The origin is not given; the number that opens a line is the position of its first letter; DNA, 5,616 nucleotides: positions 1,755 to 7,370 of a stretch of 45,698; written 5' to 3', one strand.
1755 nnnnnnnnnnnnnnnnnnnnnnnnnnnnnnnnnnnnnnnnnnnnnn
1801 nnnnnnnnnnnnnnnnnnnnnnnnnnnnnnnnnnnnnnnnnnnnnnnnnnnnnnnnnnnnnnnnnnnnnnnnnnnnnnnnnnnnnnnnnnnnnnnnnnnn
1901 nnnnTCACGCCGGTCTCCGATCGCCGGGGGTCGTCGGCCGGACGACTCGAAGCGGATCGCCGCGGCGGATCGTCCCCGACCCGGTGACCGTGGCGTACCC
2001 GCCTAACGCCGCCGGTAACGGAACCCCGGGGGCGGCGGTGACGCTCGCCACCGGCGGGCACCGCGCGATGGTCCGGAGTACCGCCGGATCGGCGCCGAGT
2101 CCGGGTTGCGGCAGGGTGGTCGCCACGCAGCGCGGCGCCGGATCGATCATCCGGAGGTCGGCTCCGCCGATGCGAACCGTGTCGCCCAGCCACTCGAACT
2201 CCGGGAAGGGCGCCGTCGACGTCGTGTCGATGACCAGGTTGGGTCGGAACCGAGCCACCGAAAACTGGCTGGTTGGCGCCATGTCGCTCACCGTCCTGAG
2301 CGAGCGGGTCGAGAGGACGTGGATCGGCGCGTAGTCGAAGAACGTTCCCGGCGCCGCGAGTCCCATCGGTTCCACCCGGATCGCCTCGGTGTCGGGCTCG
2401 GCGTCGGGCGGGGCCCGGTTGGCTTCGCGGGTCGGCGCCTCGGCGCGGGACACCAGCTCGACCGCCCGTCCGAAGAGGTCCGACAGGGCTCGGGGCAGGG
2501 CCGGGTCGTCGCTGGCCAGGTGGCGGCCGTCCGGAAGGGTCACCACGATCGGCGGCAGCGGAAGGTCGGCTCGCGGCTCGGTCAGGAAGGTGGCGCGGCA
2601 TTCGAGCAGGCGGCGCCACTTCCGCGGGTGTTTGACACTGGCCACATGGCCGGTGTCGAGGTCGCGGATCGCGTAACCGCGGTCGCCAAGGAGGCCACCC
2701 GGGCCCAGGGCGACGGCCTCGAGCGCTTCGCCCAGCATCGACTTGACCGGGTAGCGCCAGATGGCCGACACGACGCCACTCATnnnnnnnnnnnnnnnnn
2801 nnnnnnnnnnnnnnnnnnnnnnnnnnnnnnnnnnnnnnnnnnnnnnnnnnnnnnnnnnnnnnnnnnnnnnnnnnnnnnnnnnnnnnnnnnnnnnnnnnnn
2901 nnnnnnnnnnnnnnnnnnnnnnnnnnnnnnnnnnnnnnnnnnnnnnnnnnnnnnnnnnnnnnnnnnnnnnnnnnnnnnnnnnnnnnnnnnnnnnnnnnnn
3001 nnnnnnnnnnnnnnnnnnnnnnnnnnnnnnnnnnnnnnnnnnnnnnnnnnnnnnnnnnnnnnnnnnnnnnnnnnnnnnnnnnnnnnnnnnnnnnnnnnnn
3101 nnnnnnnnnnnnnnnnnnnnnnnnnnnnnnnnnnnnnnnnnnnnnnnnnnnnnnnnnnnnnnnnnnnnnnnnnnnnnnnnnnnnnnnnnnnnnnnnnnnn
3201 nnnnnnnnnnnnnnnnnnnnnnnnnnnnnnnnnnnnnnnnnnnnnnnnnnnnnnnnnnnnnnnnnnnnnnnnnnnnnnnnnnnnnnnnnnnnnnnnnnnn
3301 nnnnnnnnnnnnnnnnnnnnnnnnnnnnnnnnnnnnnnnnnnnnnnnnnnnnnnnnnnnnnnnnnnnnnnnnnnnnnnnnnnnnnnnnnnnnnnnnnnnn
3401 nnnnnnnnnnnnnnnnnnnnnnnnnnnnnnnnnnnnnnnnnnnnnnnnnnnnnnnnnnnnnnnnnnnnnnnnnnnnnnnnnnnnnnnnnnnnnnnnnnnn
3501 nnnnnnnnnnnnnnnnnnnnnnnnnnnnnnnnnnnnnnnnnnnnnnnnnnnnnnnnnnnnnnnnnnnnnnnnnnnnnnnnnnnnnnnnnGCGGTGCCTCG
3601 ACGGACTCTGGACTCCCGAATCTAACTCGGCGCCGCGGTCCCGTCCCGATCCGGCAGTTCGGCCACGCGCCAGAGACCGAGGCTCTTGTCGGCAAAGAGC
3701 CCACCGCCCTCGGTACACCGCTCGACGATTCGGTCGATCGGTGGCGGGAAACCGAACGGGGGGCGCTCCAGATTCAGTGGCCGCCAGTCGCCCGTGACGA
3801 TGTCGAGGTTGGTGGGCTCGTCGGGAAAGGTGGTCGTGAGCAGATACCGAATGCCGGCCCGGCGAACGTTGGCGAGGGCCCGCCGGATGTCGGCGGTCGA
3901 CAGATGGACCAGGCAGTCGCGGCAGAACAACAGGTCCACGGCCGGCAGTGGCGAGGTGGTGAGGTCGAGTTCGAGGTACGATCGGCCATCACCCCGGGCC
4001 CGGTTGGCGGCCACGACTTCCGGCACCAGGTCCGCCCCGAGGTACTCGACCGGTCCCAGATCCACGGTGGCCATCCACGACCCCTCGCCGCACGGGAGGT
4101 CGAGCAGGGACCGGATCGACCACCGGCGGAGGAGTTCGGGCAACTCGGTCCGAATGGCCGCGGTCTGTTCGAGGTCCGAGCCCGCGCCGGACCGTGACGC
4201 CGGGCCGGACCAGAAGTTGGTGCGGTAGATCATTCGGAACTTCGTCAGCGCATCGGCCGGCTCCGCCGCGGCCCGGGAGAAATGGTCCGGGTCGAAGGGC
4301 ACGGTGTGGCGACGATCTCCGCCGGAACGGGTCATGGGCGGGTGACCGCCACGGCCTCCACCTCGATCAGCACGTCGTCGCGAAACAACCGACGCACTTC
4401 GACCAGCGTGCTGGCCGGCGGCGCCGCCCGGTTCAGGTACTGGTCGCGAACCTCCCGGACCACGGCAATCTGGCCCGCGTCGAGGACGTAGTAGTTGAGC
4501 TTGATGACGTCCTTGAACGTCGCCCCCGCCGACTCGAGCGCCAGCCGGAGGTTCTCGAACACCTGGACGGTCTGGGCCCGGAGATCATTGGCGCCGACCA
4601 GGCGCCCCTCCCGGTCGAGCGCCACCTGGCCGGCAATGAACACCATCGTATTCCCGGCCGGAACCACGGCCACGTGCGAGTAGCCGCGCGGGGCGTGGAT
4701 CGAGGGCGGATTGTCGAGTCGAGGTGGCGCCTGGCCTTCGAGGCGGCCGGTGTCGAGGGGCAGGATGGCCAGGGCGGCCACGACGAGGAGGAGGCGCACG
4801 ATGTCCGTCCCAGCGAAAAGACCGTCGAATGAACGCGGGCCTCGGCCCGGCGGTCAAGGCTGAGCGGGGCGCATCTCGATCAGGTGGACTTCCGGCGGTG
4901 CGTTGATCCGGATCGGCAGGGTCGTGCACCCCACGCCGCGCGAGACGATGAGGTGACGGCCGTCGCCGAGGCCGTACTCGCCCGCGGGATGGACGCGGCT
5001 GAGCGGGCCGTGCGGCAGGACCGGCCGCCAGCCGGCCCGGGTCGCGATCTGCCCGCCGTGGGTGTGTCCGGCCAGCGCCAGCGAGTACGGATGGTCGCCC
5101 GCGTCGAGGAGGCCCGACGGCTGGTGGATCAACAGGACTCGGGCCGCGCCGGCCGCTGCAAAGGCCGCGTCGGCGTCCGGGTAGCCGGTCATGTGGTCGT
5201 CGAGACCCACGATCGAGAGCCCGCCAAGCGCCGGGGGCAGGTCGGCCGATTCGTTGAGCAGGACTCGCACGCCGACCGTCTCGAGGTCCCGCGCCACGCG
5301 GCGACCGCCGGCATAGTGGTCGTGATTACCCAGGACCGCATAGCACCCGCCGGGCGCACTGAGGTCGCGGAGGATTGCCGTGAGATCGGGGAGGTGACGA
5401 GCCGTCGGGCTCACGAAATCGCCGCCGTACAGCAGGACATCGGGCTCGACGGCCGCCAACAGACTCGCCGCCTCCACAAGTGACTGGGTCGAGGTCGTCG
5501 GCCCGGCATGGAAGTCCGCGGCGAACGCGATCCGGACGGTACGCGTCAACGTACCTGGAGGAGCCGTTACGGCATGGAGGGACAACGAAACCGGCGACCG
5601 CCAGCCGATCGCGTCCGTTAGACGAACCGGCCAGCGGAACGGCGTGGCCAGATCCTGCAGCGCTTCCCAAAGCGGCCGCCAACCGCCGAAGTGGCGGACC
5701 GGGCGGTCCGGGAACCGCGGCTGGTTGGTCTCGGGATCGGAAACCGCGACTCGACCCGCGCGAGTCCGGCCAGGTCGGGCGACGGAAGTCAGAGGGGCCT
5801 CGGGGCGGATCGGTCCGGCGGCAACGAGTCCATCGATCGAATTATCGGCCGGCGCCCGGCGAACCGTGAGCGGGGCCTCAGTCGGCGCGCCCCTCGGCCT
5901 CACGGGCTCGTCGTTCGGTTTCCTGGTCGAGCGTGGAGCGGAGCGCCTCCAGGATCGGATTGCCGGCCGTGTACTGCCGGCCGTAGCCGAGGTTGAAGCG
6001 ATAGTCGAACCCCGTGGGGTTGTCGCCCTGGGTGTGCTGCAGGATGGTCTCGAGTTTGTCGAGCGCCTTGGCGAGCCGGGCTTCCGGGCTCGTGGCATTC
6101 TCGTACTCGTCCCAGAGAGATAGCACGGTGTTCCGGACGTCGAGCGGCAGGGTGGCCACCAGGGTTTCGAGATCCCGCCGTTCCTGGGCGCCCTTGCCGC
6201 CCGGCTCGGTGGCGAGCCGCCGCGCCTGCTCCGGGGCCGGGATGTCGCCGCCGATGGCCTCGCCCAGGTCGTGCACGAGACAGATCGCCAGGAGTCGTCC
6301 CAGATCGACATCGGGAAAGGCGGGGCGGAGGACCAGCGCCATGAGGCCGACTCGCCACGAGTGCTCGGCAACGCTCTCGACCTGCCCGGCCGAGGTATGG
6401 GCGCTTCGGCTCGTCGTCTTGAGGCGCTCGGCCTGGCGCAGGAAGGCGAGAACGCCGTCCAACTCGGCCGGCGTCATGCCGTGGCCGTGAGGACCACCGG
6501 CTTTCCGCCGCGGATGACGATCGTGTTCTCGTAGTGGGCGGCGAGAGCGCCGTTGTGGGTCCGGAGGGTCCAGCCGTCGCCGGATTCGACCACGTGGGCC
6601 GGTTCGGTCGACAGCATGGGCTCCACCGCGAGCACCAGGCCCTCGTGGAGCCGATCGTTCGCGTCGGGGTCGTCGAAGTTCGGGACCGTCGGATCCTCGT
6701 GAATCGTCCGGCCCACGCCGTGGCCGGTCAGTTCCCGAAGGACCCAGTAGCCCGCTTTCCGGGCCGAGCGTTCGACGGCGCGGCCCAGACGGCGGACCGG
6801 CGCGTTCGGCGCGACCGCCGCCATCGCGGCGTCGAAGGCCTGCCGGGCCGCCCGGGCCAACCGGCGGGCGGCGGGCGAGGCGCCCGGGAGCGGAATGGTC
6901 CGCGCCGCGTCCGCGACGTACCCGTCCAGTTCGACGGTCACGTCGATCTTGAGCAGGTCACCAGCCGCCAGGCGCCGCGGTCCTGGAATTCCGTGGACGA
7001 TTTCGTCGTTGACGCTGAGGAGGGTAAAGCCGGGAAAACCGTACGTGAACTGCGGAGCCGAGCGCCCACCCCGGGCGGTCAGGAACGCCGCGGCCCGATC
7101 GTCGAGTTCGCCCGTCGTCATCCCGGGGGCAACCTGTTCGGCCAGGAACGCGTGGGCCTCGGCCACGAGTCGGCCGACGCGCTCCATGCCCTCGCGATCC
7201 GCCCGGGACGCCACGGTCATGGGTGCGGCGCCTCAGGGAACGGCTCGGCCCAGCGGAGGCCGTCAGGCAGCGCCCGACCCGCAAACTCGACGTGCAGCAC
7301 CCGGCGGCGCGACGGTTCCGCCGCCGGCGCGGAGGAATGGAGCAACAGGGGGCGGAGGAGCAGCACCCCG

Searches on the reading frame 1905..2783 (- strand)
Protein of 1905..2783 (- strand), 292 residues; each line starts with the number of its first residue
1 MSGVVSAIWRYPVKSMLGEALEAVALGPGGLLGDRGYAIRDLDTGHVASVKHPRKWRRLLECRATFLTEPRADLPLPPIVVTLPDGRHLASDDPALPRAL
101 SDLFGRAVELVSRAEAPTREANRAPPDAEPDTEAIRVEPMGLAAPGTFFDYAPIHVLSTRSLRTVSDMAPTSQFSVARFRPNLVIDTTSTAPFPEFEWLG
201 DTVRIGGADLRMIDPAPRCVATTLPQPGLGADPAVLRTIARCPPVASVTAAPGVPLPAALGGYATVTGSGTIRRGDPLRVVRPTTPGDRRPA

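Call 76: search_protein_families(library=pfam, proteins=[window:1905-2783:-], max_evalue=0.00001)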
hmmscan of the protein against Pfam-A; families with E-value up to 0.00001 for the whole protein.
window:1905-2783:- (292 aa): 2 families
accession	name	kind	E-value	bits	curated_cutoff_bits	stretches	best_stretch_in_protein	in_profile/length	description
PF03473.23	MOSC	-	1.6e-11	44.7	22.7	1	150-278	8-119/120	MOSC domain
PF03476.21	MOSC_N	-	5.3e-07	29.9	25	1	3-51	2-50/119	MOSC N-terminal beta barrel domain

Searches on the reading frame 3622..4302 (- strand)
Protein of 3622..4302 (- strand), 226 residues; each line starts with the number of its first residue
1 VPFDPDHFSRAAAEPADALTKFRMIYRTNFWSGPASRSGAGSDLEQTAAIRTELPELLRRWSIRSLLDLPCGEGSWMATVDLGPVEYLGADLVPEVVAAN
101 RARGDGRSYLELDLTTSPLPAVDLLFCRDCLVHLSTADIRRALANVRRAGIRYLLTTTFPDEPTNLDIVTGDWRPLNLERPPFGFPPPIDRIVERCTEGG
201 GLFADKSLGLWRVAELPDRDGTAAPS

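Call 76: search_protein_families(library=pfam, proteins=[window:3622-4302:-], max_evalue=0.00001)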
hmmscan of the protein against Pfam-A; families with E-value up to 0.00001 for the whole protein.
window:3622-4302:- (226 aa): 3 families
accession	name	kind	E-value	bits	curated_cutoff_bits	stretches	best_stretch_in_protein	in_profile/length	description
PF13649.12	Methyltransf_25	-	1.7e-07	32.3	27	1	67-149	2-92/97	Methyltransferase domain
PF08242.18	Methyltransf_12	-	6e-07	30.5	30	1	67-149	1-91/98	Methyltransferase domain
PF08241.18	Methyltransf_11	-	9.1e-07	29.9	21.2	1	67-148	1-85/95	Methyltransferase domain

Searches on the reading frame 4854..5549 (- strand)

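Call 76: search_protein_families(library=pfam, proteins=[window:4854-5549:-], max_evalue=0.00001)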
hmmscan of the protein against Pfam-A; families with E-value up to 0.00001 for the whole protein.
window:4854-5549:- (231 aa): 2 families
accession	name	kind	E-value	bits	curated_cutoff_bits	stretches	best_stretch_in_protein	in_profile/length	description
PF00149.33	Metallophos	-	2.6e-07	31.7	21.5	1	6-86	2-80/191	Calcineurin-like phosphoesterase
PF12850.12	Metallophos_2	-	8e-07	29.6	27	1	6-177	2-130/154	Calcineurin-like phosphoesterase superfamily domain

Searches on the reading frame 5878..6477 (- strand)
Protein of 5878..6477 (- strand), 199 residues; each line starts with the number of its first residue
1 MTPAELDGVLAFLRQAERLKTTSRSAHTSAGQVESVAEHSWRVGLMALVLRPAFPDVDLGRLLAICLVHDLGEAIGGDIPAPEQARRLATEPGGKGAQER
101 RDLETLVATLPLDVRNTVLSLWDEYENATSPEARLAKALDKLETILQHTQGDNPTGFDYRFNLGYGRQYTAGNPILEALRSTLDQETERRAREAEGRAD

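Call 76: search_protein_families(library=pfam, proteins=[window:5878-6477:-], max_evalue=0.00001)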
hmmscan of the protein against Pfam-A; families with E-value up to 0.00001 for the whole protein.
window:5878-6477:- (199 aa): 3 families
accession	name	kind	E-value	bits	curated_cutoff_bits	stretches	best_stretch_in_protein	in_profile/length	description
PF13023.12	HD_3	-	6e-39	134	22.5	1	16-170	1-155/165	HD domain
PF12917.13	YfbR-like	-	5.2e-13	49.5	25.9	1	12-147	2-140/182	5'-deoxynucleotidase YfbR-like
PF01966.28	HD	-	1.1e-08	35.8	22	1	36-144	1-115/116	HD domain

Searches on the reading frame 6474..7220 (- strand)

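Call 76: search_protein_families(library=pfam, proteins=[window:6474-7220:-], max_evalue=0.00001)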
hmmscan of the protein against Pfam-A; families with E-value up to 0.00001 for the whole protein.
window:6474-7220:- (248 aa): 1 family
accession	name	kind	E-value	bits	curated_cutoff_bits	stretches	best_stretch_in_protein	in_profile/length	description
PF00557.29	Peptidase_M24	-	2.7e-44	151.9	23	1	10-237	1-207/208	Metallopeptidase family M24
